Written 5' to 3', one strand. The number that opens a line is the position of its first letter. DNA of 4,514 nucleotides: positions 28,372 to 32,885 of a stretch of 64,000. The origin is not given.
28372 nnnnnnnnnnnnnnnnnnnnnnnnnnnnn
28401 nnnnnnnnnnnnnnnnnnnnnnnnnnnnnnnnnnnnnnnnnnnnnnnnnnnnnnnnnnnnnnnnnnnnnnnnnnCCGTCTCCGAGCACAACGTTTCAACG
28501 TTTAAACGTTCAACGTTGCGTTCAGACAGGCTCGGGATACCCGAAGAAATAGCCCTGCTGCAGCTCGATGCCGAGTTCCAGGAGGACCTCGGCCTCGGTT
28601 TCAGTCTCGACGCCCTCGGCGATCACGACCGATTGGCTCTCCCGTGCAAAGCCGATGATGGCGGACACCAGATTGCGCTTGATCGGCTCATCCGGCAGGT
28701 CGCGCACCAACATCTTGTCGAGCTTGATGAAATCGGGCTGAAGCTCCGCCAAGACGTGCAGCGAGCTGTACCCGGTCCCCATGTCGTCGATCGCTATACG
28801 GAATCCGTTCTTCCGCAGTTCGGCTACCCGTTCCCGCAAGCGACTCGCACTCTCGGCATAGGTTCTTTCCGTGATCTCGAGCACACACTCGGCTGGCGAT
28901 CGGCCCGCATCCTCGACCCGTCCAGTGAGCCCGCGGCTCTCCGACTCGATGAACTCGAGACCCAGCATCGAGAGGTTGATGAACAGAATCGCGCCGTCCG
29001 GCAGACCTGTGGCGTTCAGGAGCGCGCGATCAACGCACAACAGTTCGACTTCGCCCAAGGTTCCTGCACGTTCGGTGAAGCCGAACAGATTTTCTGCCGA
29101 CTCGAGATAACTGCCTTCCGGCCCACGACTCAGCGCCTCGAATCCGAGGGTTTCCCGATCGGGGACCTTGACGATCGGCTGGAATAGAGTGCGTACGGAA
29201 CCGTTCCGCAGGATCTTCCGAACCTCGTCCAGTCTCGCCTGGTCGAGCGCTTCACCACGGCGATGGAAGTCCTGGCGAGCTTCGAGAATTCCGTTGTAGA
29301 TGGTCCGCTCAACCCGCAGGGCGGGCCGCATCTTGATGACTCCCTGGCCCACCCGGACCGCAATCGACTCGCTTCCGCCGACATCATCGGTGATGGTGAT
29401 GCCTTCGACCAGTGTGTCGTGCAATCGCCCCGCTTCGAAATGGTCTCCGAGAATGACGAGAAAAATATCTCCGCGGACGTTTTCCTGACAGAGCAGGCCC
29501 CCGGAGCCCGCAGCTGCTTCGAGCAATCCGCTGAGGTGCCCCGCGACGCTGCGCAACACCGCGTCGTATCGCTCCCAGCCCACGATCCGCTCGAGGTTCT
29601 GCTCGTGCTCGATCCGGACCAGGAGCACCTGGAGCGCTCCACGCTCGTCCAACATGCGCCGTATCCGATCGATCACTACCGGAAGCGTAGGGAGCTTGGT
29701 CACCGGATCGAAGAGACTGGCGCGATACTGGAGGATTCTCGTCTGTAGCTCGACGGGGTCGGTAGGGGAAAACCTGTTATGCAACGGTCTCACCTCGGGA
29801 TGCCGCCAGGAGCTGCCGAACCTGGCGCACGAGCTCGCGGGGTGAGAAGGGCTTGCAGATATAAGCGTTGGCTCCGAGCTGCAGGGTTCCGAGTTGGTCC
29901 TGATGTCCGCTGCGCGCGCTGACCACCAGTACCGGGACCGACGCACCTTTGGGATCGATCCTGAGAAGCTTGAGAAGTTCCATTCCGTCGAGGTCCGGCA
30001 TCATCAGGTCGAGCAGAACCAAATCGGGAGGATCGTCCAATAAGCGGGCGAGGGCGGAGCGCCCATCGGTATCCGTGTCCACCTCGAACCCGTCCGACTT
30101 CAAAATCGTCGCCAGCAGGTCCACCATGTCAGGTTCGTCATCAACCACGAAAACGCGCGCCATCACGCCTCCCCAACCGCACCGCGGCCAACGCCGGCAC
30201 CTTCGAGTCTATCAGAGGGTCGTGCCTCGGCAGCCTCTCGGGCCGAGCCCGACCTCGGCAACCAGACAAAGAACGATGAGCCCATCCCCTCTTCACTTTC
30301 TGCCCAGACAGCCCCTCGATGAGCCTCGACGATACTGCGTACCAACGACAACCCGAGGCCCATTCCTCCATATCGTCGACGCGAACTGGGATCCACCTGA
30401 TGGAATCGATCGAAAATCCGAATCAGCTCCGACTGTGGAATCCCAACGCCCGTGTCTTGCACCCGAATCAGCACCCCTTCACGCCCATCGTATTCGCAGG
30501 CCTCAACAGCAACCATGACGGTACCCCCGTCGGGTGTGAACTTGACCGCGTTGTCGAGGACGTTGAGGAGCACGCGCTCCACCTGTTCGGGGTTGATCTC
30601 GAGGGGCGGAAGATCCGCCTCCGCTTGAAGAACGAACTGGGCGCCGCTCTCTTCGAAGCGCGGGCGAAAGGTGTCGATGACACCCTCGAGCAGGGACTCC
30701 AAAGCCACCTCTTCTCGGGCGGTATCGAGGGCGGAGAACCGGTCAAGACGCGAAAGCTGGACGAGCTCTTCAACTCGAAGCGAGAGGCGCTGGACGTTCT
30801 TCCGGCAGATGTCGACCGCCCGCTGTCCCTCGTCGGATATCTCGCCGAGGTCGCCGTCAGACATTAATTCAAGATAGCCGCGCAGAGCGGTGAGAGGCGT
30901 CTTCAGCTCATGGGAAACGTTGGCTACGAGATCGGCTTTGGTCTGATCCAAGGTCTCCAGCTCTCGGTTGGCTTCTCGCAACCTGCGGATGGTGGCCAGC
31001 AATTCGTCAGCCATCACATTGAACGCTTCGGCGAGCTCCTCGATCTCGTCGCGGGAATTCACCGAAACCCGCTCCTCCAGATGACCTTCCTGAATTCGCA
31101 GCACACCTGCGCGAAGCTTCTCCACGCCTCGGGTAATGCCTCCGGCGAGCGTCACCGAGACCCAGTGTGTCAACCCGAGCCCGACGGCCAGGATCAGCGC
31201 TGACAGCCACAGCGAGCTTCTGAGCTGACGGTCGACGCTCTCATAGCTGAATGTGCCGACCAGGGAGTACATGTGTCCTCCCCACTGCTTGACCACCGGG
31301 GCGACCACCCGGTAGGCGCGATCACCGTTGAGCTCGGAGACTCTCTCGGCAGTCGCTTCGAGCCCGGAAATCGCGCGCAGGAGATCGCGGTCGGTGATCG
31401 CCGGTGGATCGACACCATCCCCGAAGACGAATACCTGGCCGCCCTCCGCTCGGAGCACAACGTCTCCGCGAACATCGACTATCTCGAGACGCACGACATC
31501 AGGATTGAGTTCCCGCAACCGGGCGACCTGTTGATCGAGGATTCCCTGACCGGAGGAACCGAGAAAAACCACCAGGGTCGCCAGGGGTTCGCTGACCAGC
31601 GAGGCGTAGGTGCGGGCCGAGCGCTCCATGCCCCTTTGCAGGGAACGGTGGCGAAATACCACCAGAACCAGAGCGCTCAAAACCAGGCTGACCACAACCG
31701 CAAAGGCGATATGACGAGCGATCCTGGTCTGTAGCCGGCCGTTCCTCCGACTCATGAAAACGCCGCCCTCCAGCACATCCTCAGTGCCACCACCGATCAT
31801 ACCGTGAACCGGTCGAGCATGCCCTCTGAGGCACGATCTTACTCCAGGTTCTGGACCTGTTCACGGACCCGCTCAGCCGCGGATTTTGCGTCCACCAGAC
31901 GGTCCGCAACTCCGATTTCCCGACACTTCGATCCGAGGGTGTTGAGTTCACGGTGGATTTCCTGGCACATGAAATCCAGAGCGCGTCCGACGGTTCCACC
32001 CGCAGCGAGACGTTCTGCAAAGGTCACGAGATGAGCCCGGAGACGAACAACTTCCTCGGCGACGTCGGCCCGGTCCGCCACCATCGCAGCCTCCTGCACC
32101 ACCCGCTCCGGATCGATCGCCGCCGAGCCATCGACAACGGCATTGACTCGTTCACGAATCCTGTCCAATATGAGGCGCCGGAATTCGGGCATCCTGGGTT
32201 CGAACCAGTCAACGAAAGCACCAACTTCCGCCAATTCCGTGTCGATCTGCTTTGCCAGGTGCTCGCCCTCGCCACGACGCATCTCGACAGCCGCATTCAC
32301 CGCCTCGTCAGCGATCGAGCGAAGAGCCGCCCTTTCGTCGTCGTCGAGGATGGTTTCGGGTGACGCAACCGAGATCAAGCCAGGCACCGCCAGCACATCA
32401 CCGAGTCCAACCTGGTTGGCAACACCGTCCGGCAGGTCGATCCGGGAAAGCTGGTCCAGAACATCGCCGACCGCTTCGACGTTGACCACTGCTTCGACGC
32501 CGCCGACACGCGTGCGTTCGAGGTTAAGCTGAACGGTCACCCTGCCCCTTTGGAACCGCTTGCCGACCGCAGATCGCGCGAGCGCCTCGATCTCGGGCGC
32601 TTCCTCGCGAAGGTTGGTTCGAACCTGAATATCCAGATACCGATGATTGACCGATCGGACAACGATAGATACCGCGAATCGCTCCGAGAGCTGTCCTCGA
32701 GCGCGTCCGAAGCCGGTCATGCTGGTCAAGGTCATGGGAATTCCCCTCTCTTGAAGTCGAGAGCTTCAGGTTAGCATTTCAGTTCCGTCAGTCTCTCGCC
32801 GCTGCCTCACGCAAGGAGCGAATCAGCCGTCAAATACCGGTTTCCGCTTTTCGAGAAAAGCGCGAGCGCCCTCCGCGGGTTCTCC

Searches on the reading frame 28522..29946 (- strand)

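Call 88: search_protein_families(library=pfam, proteins=[window:28522-29946:-], max_evalue=0.001)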
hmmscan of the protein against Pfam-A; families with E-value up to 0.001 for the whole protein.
window:28522-29946:- (474 aa): 1 family
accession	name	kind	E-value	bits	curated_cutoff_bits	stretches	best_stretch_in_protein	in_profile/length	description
PF00563.25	EAL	-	1.1e-44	153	31.3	1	241-470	3-235/236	EAL domain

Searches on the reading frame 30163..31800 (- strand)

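Call 89: search_protein_families(library=pfam, proteins=[window:30163-31800:-], max_evalue=0.001)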
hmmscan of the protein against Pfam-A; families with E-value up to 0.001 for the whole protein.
window:30163-31800:- (545 aa): 4 families
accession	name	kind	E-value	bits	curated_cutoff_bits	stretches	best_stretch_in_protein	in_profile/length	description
PF02518.31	HATPase_c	-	1.1e-29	103.6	26.4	1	404-516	3-109/111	Histidine kinase-, DNA gyrase B-, and HSP90-like ATPase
PF00512.31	HisKA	-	5.8e-16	58.7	26.9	1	288-353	2-64/66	His Kinase A (phospho-acceptor) domain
PF00672.30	HAMP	-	2.5e-14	53.8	25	1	218-268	2-52/53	HAMP domain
PF13589.12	HATPase_c_3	-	0.00047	20.6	25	1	407-485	3-78/137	Histidine kinase-, DNA gyrase B-, and HSP90-like ATPase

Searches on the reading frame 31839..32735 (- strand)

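Call 89: search_protein_families(library=pfam, proteins=[window:31839-32735:-], max_evalue=0.001)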
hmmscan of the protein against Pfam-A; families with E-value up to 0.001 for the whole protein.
window:31839-32735:- (298 aa): 2 families
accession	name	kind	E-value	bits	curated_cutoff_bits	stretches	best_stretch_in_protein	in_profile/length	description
PF08340.16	YicC-like_C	-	2.9e-36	124.6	27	1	181-298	4-120/120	Endoribonuclease YicC-like, C-terminal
PF03755.18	YicC-like_N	-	1.1e-31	110.7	25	1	4-161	2-155/156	Endoribonuclease YicC-like, N-terminal region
